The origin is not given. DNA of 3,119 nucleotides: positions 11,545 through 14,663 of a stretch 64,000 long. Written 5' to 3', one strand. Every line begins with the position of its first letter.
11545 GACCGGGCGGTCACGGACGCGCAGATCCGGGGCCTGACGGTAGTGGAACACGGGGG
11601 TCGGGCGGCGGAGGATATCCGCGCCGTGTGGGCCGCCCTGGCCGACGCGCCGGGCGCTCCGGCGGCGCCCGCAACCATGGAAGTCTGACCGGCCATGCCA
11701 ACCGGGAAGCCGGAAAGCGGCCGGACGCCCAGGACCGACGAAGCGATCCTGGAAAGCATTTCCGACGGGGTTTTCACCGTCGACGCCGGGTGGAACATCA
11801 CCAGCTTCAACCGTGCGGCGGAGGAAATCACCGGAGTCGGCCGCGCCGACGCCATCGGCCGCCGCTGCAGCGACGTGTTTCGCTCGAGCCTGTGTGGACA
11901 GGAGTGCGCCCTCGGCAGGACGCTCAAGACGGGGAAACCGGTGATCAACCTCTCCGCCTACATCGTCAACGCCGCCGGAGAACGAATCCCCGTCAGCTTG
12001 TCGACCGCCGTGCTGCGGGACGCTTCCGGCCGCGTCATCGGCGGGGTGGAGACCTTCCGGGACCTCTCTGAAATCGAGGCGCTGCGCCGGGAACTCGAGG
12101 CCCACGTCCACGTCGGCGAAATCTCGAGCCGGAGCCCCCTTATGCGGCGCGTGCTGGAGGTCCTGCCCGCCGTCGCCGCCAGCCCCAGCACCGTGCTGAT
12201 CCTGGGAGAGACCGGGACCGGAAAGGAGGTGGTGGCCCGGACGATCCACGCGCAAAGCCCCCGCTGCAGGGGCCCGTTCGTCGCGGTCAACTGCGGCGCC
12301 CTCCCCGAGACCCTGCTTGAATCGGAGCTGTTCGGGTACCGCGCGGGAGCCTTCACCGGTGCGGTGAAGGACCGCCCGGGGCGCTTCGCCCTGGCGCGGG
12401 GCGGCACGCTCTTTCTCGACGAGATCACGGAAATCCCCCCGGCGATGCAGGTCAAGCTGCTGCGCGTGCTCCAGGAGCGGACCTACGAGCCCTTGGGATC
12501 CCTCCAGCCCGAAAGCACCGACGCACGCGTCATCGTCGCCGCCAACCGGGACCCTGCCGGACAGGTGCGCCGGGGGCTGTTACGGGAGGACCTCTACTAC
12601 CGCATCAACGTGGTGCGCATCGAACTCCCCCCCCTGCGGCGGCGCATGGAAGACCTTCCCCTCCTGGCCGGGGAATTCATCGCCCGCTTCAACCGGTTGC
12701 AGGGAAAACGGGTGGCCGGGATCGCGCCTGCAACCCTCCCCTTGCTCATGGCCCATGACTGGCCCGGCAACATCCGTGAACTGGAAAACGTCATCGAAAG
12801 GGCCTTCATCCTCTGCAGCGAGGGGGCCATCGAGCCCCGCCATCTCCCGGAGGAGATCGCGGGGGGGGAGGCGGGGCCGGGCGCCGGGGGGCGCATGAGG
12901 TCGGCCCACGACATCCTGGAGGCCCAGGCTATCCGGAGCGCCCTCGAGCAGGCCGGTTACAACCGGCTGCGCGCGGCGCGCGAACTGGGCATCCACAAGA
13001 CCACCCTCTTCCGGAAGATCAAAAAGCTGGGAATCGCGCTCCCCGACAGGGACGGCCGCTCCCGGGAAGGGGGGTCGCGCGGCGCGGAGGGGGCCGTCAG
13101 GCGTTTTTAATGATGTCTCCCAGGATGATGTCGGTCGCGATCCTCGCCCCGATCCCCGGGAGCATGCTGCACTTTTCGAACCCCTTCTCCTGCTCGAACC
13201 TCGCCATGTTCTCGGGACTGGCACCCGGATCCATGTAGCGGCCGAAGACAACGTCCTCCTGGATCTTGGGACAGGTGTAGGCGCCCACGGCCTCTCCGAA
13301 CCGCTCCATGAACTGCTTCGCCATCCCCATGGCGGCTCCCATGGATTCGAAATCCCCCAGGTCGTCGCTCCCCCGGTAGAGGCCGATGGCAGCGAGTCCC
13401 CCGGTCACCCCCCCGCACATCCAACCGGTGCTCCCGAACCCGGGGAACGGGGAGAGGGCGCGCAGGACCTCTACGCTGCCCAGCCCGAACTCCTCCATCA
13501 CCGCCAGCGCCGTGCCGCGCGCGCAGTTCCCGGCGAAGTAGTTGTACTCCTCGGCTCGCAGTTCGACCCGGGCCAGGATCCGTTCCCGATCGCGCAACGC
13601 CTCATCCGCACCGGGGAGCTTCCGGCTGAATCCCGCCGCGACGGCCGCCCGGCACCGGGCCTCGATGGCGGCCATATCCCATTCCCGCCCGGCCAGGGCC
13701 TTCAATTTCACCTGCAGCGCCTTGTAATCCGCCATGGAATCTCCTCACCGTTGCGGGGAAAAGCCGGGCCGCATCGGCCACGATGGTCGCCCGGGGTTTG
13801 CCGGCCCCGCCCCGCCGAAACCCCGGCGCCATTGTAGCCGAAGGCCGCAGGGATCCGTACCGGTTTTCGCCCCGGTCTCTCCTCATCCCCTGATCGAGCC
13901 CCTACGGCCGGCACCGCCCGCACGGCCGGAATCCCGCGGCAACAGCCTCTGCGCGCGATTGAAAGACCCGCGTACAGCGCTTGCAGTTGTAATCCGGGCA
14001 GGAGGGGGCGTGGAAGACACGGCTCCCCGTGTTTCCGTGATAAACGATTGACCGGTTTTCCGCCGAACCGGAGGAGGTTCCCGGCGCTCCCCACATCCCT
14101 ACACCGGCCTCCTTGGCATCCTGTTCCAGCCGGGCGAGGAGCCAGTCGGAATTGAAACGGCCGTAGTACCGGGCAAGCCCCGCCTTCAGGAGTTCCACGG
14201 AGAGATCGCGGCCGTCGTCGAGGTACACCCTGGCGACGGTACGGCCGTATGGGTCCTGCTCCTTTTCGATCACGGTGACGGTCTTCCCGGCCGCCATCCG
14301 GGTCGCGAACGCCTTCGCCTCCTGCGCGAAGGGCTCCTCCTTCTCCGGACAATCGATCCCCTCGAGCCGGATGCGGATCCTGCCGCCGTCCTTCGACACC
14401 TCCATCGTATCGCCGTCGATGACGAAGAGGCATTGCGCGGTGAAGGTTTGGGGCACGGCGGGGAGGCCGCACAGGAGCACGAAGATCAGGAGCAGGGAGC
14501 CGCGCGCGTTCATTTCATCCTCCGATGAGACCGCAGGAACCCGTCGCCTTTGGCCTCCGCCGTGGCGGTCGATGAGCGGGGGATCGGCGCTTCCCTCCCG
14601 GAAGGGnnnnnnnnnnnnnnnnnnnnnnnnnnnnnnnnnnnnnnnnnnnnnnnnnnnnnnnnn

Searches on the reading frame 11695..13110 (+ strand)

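Call 13: search_protein_families(library=pfam, proteins=[window:11695-13110:+], max_evalue=0.00001)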
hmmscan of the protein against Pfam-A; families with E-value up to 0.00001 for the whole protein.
window:11695-13110:+ (471 aa): 9 families
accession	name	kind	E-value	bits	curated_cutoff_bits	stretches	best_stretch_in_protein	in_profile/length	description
PF00158.32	Sigma54_activat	-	6.4e-66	221.6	20.2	1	145-310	3-168/168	Sigma-54 interaction domain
PF25601.1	AAA_lid_14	-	4.3e-26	91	27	1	315-392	1-78/87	AAA+ ATPase lid domain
PF14532.12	Sigma54_activ_2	-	2.6e-17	63.8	25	1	146-314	3-138/138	Sigma-54 interaction domain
PF13426.13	PAS_9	-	1.5e-14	54.5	27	1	23-126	1-103/103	PAS domain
PF08448.16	PAS_4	-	2.3e-13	50.8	23.1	1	19-126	1-107/110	PAS fold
PF07728.20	AAA_5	-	2.4e-10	41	22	1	167-290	2-127/139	AAA domain (dynein-related subfamily)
PF02954.25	HTH_8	-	5.7e-10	39.2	22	1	408-445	5-42/42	Bacterial regulatory protein, Fis family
PF00989.32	PAS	-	4.4e-09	36.8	22.6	1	16-123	4-112/113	PAS fold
PF13188.13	PAS_8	-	2e-07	31.1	21.8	1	16-60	4-45/65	PAS domain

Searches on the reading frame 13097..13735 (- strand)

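Call 13: search_protein_families(library=pfam, proteins=[window:13097-13735:-], max_evalue=0.00001)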
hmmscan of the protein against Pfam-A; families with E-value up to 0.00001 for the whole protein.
window:13097-13735:- (212 aa): 1 family
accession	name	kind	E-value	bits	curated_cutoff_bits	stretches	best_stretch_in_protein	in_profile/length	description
PF09719.15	C_GCAxxG_C_C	-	5.1e-15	56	27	1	70-201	2-116/118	Putative redox-active protein (C_GCAxxG_C_C)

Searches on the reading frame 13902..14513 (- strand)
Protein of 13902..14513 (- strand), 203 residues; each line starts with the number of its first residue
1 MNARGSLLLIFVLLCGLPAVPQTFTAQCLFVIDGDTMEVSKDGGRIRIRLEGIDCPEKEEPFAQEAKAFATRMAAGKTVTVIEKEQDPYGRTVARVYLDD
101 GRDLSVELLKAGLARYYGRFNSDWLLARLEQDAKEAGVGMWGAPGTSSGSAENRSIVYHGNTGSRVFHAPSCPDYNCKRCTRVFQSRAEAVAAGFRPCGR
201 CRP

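Call 13: search_protein_families(library=pfam, proteins=[window:13902-14513:-], max_evalue=0.00001)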
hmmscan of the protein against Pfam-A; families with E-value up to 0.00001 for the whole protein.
window:13902-14513:- (203 aa): 2 families
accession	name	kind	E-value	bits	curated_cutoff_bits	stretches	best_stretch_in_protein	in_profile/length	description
PF00565.23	SNase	-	3.2e-23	82.7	21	1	47-141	1-105/107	Staphylococcal nuclease homologue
PF02805.21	Ada_Zn_binding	-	2.9e-07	30.8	23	1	158-203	18-64/65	Metal binding domain of Ada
